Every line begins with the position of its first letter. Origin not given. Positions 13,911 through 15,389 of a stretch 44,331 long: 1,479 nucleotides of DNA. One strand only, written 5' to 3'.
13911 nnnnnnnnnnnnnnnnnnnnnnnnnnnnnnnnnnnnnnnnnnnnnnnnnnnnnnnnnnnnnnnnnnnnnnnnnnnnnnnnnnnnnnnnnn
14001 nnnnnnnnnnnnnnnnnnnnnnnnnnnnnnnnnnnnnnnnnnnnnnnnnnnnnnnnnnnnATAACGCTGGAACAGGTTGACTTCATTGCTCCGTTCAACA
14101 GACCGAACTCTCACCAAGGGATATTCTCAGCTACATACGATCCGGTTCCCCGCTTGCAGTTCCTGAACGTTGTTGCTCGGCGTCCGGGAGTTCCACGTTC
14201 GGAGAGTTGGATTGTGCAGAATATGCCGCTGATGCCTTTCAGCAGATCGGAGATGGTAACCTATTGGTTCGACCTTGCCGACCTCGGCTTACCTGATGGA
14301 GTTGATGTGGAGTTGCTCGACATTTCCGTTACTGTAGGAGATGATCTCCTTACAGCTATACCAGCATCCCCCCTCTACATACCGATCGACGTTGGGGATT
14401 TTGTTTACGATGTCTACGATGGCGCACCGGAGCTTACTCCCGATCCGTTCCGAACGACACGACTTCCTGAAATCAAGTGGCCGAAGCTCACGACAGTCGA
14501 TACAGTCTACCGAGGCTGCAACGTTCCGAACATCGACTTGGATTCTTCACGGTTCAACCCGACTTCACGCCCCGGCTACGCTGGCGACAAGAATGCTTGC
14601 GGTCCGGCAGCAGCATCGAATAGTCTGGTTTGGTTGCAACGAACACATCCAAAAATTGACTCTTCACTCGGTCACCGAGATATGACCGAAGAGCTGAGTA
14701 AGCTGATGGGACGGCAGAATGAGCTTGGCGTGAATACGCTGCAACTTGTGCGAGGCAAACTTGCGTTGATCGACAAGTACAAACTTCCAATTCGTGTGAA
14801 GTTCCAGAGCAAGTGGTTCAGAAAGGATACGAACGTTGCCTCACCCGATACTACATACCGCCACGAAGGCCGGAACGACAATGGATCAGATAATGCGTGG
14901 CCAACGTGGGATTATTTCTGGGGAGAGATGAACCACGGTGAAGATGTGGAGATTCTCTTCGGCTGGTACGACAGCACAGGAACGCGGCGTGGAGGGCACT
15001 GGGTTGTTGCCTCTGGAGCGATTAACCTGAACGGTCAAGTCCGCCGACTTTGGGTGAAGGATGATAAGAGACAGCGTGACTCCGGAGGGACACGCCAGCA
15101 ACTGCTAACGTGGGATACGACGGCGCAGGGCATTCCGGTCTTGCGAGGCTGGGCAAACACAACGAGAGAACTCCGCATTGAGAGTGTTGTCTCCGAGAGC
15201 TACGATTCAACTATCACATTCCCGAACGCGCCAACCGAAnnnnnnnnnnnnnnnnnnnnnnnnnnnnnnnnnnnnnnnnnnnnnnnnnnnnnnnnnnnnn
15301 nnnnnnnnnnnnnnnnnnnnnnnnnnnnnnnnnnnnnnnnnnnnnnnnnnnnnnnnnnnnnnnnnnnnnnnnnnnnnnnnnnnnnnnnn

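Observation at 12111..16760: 1549-aa T9SS cargo carrying two tandem papain-like Cys/His modules behind a Cys-rich orphan N-terminal region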

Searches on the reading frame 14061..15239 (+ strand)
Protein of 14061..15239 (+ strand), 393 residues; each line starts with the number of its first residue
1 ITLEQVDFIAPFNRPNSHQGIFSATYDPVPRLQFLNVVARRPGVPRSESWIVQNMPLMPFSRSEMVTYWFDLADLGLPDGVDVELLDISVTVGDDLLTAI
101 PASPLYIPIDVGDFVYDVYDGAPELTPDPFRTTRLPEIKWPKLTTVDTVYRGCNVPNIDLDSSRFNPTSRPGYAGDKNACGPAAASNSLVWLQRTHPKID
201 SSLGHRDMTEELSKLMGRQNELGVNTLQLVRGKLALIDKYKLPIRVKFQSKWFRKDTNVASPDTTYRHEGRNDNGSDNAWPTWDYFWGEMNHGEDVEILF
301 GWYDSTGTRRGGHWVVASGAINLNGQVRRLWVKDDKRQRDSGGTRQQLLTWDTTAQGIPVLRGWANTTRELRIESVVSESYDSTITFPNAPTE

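Call 16: search_solved_structures(query=A1, max_evalue=10, show_alignments=3)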
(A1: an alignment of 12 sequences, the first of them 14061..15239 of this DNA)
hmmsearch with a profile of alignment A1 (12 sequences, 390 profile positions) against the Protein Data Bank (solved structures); distinct sequences matched with E-value up to 10: 1.
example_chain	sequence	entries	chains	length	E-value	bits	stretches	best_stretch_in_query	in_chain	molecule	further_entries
9o9u_A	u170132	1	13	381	0.45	12.7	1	106-164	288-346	Erlin-1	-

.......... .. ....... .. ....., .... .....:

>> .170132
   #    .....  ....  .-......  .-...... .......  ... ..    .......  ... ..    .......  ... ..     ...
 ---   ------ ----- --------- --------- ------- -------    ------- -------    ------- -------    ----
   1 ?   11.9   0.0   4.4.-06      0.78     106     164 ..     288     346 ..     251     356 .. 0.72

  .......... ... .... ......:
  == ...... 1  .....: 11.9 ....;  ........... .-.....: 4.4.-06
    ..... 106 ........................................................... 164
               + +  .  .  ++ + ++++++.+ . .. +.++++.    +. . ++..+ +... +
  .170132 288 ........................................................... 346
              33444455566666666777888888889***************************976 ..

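Call 17: search_protein_families(library=pfam, alignment_id=A1, max_evalue=5)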
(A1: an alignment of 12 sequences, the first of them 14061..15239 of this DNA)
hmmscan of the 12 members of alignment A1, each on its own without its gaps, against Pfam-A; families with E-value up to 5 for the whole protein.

A. member 1, window:14061-15239:+ (393 aa): 0 families

B. families by the number of members that match (of 12 scanned): 4 families
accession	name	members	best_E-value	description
PF13529.12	Peptidase_C39_2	5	0.0065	Peptidase_C39 like family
PF04717.18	Phage_base_V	4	0.00046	Type VI secretion system/phage-baseplate injector OB domain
PF18358.7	Tudor_4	1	0.0062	Histone methyltransferase Tudor domain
PF19776.5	DUF6262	1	0.13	Family of unknown function (DUF6262)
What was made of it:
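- On Pfam PF13529 Peptidase_C39_2: Its two modules give no hit at E<=5 (call 17).
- The window's own two modules give no hit at E<=5 (call 17).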

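Call 23: predict_structure(alignment_id=A1)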
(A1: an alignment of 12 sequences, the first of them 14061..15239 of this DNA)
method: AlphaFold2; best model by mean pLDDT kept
length: 393 residues; sequences in the alignment: 12
mean_pLDDT: 81.3   pTM: 0.85
mean pLDDT of the five models: 81.3, 80.8, 80.2, 79.7, 79.0
residues with pLDDT >= 90: 103; 70-90: 211; 50-70: 73; < 50: 6
segments of 3 or more residues with pLDDT < 50: 166-168, 391-393
pLDDT, mean of each block of 10 residues (from residue 1): 88 84 86 90 90 83 84 86 94 84 91 82 58 62 79 63 53 63 84 72 77 80 84 90 91 92 86 94 95 90 81 88 85 74 77 87 73 92 71 45
secondary structure, 60 per line:
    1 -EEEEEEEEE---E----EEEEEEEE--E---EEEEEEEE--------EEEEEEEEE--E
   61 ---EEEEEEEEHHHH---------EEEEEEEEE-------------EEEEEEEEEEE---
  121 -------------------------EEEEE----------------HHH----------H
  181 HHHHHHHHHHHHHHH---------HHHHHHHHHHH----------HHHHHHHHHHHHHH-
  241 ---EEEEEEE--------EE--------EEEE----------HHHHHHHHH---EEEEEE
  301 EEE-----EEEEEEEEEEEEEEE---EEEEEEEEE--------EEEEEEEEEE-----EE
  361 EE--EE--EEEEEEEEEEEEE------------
elements in order: E2-10 E19-26 E33-40 E49-57 E64-71 H72-75 E85-93 E107-117 E146-150 H180-195 H205-215 H226-239 E244-250 E269-272 H283-291 E295-303 E309-323 E327-335 E344-353 E359-362 E369-381
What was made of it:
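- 14061..14411 (+): Module 1, Ig-like beta-sandwich (aa 651-767). Model strands 2-117 of the module, pLDDT 82-94 (call 23).
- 14496..15206 (+): Module 1, papain-fold domain (aa 796-1032) with proposed triad Cys830, His963, Asp985. Three-helix lobe plus antiparallel sheet (call 23).
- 14598..14600 (+): Codon of Cys830, proposed nucleophile of module 1. It is the first residue of helix 180-195 of the module model (call 23).
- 14997..14999 (+): Codon of His963, proposed general base of module 1. It lies on strand 309-323 of the model (call 23).
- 15063..15065 (+): Codon of Asp985, proposed third triad residue of module 1. It ends the neighbouring strand 327-335 (call 23).
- On Clan CA (papain-fold) cysteine peptidases: The AF2 model has helices 180-195, 205-215 and 226-239, then strands 244-381 (call 23). 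His313 lies on strand 309-323 and Asp335 ends strand 327-335 (call 23).
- It shows a sandwich, then three helices, then an antiparallel sheet (call 23). Secondary-structure positions: Cys180 is the first residue of helix 180-195, His313 is on strand 309-323, and Asp335 ends strand 327-335 (module numbering, call 23). The stretch just before and including the nucleophile (module residues 151-180) has pLDDT of only 53-63 (call 23).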

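Call 25: fold_search(model_id=the predicted structure, library=pdb)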
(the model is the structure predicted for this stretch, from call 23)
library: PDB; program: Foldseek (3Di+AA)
matches with E <= 10: 929; with E <= 0.001: 7
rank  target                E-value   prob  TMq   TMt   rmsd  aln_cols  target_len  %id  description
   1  9mdm                  1.6e-05  1.00  0.31  0.28  19.3       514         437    8  Crystal Structure of C412S Mutant of C0362 (TDE_0362 [TDE0362] resi 205-647) (released 2025-02-12)
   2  9mdk                  2.6e-05  0.99  0.28  0.26  20.8       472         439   10  Crystal Structure of E64-inhibited C0362 (TDE_0362 [TDE0362] resi 205-647) (released 2025-02-12)
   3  8a47_C                9.6e-05  1.00  0.30  0.38  10.8       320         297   12  IdeS in complex with IgG1 Fc (released 2022-11-30)
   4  8oig_A                2.9e-04  1.00  0.31  0.60   6.3       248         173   10  Crystal Structure of Staphopain C from Staphylococcus aureus (released 2023-06-21)
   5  1cv8                  3.2e-04  1.00  0.30  0.60   6.8       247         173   10  STAPHOPAIN, CYSTEINE PROTEINASE FROM STAPHYLOCOCCUS AUREUS V8 (released 1998-10-14)
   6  9hb2                  4.5e-04  0.99  0.29  0.37  10.2       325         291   12  Structure of the truncated version of IdeC protease C94S from Streptococcus canis (released 2025-10-01)
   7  2au1                  6.8e-04  0.97  0.28  0.36  12.8       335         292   13  Crystal Structure of group A Streptococcus MAC-1 orthorhombic form (released 2006-02-28)
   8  1y4h_A                6.3e-03  0.98  0.26  0.51   6.6       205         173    9  Wild type staphopain-staphostatin complex (released 2005-01-18)
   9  1pxv_A                9.4e-03  0.97  0.29  0.53   7.8       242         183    9  The staphostatin-staphopain complex: a forward binding inhibitor in complex with its target cysteine protease (released 2003-10-21)
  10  5c3i_A                1.3e-02  0.94  0.16  0.36   5.1       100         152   15  Crystal structure of the quaternary complex of histone H3-H4 heterodimer with chaperone ASF1 and the replicative helic (released 2015-07-29)
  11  9hb1                  2.0e-02  0.84  0.20  0.25  11.2       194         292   10  Structure of IdeC protease C94S from Streptococcus canis (released 2025-10-01)
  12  8btk_TA               3.0e-02  0.54  0.14  0.24   6.5       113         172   11  Structure of the TRAP complex with the Sec translocon and a translating ribosome (released 2023-05-24)
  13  12dl_AA               3.9e-02  0.13  0.11  0.08  14.7       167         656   12  Native structure of the cytoplasmic lattice (CPL) asymmetric unit from mouse MII eggs (released 2026-04-08)
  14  3bwu_C                5.0e-02  0.57  0.16  0.27   8.3       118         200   14  Crystal structure of the ternary complex of FimD (N-Terminal Domain, FimDN) with FimC and the N-terminally truncated p (released 2008-03-04)
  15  3f65_D                5.9e-02  0.63  0.16  0.32   8.0       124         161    6  The F4 fimbrial chaperone FaeE does not self-cap its interactive surfaces (released 2009-05-19)
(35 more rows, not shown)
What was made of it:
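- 14061..14411 (+): Foldseek gives weak matches (E 0.05-0.17) to PapD-like chaperones (FimC, Caf1M, FaeE) and ASF1 (call 25).
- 14496..15206 (+): Foldseek matches T-Mac C0362, IdeS, staphopain and Mac-1 with probability 0.97-1.00 (call 25).
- On Clan CA (papain-fold) cysteine peptidases: All seven Foldseek matches at E<=1e-3 are clan CA peptidases (call 25).
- Closest known: T-Mac / C0362, the C-terminal fragment of Treponema denticola TDE0362. Same: It is the best Foldseek match (E 1.6e-5, probability 1.00, call 25).
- Closest known: IdeS / Mac-1 / IdeC. Same: Papain-fold matches at E 1e-4 to 7e-4 (call 25).
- Closest known: Staphopains A/B/C. Same: They give the best size-normalised fold agreement (TM 0.60 on the 173-residue target, calls 25).
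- They are C0362/T-Mac (9mdm, and 9mdk which is E64-inhibited), IdeS 8a47, staphopain 8oig and 1cv8 (TM 0.60 on the target), IdeC and Mac-1 (call 25). All are protein-cleaving peptidases (call 25). The nearest solved folds are C66-like and C47 (call 25).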

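Call 26: search_protein_representatives(alignment_id=A1)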
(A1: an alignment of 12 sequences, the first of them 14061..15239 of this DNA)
Query: 12 sequences, 390 profile positions. Proteins with E-value up to 0.001 (for the whole library): 984; up to 1e-10: 404; up to 1e-30: 202. The best 150 are listed.
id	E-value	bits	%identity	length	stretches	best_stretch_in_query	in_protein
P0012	0.0e+00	2122.6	-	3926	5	1-390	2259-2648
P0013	0.0e+00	1804.8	-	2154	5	1-385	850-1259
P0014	0.0e+00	1602.2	-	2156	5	18-379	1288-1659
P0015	0.0e+00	1463.7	-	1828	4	1-383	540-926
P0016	0.0e+00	1344.7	-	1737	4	3-386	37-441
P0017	0.0e+00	1255.5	-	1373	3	2-385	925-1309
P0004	0.0e+00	1228.6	-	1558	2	1-386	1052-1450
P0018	0.0e+00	1053.8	-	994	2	1-386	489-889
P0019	1.9e-298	1004.9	-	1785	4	1-385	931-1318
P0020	4.8e-258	871.9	-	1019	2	2-383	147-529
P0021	9.6e-255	861.0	-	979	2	2-385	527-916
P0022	1.4e-251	850.6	-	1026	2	16-385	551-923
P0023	9.0e-243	821.6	-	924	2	2-387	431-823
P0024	3.8e-224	760.3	-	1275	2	2-386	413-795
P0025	4.4e-213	723.9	-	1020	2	3-384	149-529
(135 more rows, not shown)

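Call 32: find_homologous_proteins(query=A1, max_evalue=0.00001)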
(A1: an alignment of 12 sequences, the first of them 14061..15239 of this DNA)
Query A1 (12 sequences) (393 aa, profile of the alignment): 111 proteins with E <= 0.00001 among 7823 candidates.
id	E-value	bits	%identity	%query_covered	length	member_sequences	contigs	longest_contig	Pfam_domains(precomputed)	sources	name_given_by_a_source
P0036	5.1e-127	442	43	95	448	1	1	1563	-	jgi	jgi:hypothetical protein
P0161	5.6e-127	442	43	98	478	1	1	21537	-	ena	-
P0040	3.3e-120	420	43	99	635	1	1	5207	-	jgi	jgi:hypothetical protein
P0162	4.5e-120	419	40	98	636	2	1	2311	PF18962.8,PF13860.13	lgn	-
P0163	3.4e-119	416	43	98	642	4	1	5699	PF18962.8,PF13860.13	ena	-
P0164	7.1e-119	415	41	98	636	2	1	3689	PF13860.13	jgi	jgi:hypothetical protein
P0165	4.0e-118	413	40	98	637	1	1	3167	PF18962.8,PF13860.13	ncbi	-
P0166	9.0e-118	412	41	98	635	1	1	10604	PF13860.13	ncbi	-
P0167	2.6e-117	410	39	98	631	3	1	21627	PF18962.8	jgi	-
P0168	3.5e-117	410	40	100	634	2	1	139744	-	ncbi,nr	ncbi:MAG: hypothetical protein JW894_06730 [Bacteroidales bacterium]|nr:hypothetical protein [Bacter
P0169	4.9e-117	409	40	98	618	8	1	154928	PF18962.8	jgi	jgi:hypothetical protein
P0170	7.8e-117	409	41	98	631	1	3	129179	PF18962.8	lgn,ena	-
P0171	2.1e-116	407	40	99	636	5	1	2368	PF18962.8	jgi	jgi:hypothetical protein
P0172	3.9e-116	406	39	98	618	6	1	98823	PF18962.8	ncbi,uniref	ncbi:T9SS type A sorting domain-containing protein [Mariniphaga sp.]|uniref:T9SS type A sorting doma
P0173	5.9e-116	406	42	100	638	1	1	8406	-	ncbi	-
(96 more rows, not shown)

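Call 37: search_solved_structures(query=A2, max_evalue=10, show_alignments=4)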
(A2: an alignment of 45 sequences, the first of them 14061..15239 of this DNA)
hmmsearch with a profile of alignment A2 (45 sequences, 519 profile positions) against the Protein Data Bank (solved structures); distinct sequences matched with E-value up to 10: 9.
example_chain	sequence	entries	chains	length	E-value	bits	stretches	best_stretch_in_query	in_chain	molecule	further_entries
7bhq_A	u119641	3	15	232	0.01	18.1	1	456-509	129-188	Basal-body rod modification protein FlgD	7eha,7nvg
7eh9_A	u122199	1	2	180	0.014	17.7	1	454-509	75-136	Basal-body rod modification protein FlgD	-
8glj_D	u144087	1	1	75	0.035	16.4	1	445-518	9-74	Por secretion system C-terminal sorting domain-containing protein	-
8glk_D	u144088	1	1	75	0.038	16.2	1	440-518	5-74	Endonuclease I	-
3osv_A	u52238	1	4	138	0.16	14.2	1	449-507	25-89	Flagellar basal-body rod modification protein FlgD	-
5uyt_A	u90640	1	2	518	0.28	13.4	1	433-512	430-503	Ice-binding protein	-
7pq4_A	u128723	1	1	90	0.3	13.3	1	452-518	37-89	Arginine-specific cysteine proteinase (Arg-gingipain)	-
6vbu_2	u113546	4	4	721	0.39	12.9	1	34-112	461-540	Bardet-Biedl syndrome 2 protein homolog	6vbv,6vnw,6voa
5hfs_A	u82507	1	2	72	0.41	12.8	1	459-518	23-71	Gingipain R2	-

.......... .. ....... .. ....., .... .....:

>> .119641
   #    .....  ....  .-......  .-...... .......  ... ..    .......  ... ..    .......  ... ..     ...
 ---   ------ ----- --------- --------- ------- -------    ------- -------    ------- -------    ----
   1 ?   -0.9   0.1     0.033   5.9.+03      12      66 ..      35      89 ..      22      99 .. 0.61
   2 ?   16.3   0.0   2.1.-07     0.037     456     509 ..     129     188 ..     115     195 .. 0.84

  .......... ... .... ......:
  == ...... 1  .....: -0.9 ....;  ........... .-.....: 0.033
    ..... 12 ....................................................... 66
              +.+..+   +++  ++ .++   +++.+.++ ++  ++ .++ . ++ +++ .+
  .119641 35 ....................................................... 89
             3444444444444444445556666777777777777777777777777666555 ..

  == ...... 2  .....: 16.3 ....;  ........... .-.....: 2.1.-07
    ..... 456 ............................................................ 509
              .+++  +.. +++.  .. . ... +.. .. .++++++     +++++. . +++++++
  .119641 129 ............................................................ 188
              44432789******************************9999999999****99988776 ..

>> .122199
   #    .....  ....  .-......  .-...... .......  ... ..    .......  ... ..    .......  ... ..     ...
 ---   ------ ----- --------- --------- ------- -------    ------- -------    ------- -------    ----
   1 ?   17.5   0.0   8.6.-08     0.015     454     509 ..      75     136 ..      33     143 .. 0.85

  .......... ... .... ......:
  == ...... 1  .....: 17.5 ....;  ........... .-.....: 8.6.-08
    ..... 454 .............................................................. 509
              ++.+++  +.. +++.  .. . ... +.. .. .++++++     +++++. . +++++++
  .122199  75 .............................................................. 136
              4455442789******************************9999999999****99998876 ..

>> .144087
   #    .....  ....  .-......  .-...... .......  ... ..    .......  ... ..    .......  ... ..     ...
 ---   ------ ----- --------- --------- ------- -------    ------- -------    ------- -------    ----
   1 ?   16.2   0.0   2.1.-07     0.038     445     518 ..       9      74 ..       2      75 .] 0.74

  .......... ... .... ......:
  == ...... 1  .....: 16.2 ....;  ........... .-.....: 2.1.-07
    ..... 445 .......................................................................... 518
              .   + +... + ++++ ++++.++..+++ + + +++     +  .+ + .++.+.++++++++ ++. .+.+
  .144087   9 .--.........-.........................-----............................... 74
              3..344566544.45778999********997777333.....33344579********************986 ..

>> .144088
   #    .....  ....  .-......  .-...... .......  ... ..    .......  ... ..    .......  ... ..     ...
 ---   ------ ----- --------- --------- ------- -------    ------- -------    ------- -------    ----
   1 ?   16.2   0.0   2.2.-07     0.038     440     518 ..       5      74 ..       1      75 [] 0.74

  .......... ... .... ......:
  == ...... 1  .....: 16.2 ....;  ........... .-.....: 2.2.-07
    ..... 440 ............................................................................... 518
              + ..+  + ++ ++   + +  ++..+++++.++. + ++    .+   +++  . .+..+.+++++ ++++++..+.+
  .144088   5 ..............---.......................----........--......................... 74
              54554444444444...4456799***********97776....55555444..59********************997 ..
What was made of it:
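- Closest known: T-Mac / C0362, the C-terminal fragment of Treponema denticola TDE0362. Different: Sequence identity is only 8-10% and there is no sequence-level hit (calls 16, 37).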

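Call 38: search_protein_families(library=pfam, alignment_id=A2, max_evalue=1)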
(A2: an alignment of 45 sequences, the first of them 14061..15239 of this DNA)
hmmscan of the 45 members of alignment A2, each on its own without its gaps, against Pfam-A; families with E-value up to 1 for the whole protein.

A. member 1, window:14061-15239:+ (393 aa): 0 families

B. families by the number of members that match (of 45 scanned): 29 families (the first 25 are shown)
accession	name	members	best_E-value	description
PF18962.6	Por_Secre_tail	24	2.6e-13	Secretion system C-terminal sorting domain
PF13860.13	FlgD_ig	11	3.1e-10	FlgD Ig-like domain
PF13585.12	CHU_C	9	0.00019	CHU_C Type IX secretion signal domain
PF11797.14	WxLIP_HBD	4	0.033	WxL Interacting Protein, host binding domain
PF07589.16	PEP-CTERM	3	0.00042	PEP-CTERM motif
PF07705.17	CARDB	2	0.018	CARDB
PF01835.25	MG2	2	0.031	MG2 domain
PF21226.3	MalQ_N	2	0.054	MalQ N-terminal beta sandwich domain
PF14734.12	DUF4469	2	0.21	Domain of unknown function (DUF4469) with IG-like fold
PF00404.24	Dockerin_1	1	3.7e-07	Dockerin type I domain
PF04717.18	Phage_base_V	1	0.00046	Type VI secretion system/phage-baseplate injector OB domain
PF10029.15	DUF2271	1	0.0031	Predicted periplasmic protein (DUF2271)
PF16447.10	DUF5044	1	0.0086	Domain of unknown function (DUF5044)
PF13529.12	Peptidase_C39_2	1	0.03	Peptidase_C39 like family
PF24595.1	DUF7619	1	0.037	Domain of unknown function (DUF7619)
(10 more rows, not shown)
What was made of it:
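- Other secretion tags: family members elsewhere carry other extracellular signals (PEP-CTERM, dockerin), as expected for a secreted enzyme (call 38).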
